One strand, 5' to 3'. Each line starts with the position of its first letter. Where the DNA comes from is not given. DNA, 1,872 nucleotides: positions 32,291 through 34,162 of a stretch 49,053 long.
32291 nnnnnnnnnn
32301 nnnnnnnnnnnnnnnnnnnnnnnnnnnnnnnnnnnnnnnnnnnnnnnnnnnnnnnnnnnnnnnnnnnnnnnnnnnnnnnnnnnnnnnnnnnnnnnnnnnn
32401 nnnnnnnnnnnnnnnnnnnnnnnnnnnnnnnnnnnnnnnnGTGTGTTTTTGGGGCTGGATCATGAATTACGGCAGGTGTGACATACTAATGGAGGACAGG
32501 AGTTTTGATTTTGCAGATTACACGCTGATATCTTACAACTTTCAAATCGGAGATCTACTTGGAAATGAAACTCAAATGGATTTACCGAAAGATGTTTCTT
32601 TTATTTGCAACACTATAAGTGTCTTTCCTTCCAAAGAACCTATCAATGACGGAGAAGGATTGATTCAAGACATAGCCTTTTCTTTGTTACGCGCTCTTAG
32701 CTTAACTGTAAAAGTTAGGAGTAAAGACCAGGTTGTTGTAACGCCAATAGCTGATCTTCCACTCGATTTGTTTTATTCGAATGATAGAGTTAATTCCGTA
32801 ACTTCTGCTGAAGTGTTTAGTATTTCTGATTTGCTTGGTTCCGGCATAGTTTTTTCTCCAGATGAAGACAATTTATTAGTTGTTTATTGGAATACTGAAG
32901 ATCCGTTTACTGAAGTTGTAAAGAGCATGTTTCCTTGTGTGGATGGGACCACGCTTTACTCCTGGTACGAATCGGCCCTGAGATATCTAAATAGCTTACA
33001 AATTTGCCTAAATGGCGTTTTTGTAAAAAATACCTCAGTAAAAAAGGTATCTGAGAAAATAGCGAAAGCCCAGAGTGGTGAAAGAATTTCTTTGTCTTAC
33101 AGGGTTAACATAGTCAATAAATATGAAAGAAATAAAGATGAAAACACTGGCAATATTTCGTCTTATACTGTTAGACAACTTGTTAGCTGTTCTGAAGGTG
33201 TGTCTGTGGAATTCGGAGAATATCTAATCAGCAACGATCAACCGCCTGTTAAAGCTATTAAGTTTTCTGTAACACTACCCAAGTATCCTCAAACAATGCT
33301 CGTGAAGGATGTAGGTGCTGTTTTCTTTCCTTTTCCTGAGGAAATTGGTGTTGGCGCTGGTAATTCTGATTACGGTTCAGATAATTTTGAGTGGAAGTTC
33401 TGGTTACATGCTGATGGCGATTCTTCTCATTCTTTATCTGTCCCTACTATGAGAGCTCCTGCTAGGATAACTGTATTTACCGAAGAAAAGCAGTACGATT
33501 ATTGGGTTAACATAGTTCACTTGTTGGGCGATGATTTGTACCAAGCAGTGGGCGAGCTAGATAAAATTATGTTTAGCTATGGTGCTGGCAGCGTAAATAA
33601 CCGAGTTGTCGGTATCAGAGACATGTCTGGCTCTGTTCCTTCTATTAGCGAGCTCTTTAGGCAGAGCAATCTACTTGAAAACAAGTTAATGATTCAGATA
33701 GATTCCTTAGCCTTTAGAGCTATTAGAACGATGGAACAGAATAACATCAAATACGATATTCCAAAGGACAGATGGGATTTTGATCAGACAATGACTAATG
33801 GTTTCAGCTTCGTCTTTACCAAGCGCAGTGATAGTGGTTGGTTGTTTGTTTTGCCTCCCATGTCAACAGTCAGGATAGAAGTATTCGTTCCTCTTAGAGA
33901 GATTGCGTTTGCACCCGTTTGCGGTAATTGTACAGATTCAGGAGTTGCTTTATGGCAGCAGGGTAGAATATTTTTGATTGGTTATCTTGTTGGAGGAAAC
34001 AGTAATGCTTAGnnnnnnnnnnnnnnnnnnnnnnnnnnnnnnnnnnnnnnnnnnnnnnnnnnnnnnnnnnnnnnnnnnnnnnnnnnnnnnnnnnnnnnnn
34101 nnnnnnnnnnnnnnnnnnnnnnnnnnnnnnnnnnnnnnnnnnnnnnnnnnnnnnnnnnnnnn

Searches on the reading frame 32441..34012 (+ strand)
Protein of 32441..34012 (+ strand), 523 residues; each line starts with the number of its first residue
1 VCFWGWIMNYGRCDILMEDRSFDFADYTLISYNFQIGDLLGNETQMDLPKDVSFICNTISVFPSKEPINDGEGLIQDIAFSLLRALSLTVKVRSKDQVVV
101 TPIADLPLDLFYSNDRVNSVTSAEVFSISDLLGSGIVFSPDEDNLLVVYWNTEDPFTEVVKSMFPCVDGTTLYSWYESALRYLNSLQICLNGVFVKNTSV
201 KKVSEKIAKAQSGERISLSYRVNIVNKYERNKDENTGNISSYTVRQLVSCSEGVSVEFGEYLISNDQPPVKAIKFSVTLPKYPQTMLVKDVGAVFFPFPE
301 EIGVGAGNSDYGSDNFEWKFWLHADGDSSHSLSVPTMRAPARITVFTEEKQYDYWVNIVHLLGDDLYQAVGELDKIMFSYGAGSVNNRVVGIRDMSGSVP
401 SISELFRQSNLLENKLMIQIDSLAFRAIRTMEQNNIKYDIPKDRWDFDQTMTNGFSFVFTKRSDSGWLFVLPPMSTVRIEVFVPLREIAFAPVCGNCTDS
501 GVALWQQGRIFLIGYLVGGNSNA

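Call 8: search_protein_families(library=phrogs, proteins=[window:32441-34012:+], max_evalue=0.01)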
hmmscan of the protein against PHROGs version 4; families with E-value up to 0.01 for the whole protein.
window:32441-34012:+ (523 aa): 0 families

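Call 9: search_protein_families(library=pfam, proteins=[window:32441-34012:+], max_evalue=0.01)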
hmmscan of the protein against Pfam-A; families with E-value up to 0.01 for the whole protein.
window:32441-34012:+ (523 aa): 0 families

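Call 55: search_dna_similar(query=window:32441-34012:+, collection=phages, mode=protein, max_evalue=0.01, max_rows=15)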
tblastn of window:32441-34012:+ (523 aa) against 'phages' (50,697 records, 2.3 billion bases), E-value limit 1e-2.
No match.
